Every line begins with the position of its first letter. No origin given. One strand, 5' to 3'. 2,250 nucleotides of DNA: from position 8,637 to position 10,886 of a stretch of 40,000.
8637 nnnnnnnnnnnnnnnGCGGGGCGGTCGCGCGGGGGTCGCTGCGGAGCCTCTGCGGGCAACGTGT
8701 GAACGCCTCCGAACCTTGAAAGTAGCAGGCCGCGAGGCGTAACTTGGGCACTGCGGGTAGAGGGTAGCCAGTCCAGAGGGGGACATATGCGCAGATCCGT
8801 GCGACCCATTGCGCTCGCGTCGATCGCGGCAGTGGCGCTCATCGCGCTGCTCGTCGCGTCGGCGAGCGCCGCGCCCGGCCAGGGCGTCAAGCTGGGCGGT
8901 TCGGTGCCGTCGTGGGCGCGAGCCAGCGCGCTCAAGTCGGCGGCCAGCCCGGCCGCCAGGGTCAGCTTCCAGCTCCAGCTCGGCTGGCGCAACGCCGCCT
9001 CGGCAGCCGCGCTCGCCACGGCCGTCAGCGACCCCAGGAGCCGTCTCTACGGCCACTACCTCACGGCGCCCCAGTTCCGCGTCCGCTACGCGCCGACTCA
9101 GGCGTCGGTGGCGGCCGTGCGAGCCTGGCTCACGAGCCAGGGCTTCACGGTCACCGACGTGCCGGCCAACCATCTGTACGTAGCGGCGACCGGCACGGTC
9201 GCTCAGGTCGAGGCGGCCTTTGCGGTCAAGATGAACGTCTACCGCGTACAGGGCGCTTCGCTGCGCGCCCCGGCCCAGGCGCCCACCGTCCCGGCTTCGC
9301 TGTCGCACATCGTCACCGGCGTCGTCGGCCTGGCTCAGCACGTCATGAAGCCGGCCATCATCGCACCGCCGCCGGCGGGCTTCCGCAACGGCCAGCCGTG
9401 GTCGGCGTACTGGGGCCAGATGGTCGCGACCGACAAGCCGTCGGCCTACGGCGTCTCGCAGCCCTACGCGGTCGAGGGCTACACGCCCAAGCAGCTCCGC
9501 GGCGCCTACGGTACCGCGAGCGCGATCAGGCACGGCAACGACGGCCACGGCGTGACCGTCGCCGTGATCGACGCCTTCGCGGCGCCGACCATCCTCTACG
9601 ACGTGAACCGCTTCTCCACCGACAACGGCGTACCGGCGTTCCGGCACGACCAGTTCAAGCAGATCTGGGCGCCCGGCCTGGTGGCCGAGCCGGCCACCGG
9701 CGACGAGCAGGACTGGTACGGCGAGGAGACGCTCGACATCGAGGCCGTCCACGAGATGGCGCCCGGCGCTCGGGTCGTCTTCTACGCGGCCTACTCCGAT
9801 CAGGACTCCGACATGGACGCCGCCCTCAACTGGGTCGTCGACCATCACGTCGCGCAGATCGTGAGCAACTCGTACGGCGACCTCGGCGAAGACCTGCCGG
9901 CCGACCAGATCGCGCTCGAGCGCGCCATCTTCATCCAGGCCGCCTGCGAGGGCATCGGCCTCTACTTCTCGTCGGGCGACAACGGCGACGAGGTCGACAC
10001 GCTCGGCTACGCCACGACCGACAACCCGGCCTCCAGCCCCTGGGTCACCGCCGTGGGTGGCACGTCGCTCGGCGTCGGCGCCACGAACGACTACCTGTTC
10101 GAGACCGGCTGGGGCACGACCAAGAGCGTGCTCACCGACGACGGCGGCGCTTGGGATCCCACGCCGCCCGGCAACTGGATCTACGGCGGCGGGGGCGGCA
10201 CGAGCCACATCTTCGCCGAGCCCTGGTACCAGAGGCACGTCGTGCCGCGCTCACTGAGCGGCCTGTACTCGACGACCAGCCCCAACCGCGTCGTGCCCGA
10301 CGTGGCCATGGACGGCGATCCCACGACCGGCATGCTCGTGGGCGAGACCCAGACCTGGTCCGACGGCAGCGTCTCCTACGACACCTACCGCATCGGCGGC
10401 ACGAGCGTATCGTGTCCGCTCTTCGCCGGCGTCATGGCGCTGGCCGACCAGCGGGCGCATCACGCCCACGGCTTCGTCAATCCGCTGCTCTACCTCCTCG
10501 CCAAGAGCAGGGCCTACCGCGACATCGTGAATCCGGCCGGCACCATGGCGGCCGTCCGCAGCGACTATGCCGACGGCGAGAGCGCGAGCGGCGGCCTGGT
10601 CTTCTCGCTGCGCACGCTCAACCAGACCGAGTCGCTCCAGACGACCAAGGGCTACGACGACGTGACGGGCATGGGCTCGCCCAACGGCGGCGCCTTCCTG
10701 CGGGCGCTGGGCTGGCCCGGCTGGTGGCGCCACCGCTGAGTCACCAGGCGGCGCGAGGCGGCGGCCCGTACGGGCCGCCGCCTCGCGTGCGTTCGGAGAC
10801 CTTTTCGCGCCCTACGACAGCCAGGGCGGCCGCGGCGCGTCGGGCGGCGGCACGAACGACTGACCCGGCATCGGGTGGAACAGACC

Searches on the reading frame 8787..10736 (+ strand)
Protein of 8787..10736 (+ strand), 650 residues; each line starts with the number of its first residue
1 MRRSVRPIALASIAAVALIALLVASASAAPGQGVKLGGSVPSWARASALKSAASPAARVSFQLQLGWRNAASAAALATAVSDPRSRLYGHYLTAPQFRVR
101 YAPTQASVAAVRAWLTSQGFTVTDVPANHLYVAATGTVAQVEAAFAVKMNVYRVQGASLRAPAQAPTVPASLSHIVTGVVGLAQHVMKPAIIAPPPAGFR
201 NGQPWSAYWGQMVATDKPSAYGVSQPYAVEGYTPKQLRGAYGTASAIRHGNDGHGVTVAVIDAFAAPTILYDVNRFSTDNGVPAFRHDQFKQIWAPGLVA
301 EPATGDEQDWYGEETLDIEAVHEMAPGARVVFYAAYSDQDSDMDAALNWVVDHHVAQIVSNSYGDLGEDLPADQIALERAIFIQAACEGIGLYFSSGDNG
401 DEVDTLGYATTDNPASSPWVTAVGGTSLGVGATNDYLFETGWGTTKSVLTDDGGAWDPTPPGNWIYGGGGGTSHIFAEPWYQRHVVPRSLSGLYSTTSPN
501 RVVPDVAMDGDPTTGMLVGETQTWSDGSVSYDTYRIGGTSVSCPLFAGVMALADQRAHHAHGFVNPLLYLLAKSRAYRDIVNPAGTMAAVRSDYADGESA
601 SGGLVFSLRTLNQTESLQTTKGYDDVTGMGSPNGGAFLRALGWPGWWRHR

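Call 71: search_protein_families(library=pfam, proteins=[window:8787-10736:+], max_evalue=0.0001)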
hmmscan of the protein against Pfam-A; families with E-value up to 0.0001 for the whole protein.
window:8787-10736:+ (650 aa): 2 families
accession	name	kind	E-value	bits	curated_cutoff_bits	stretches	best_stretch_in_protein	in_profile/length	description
PF09286.16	Pro-kuma_activ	-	8.2e-32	110.9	23.5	1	49-183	5-141/143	Pro-kumamolisin, activation domain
PF00082.27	Peptidase_S8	-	1.5e-12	47.9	21.8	1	315-557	73-257/288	Subtilase family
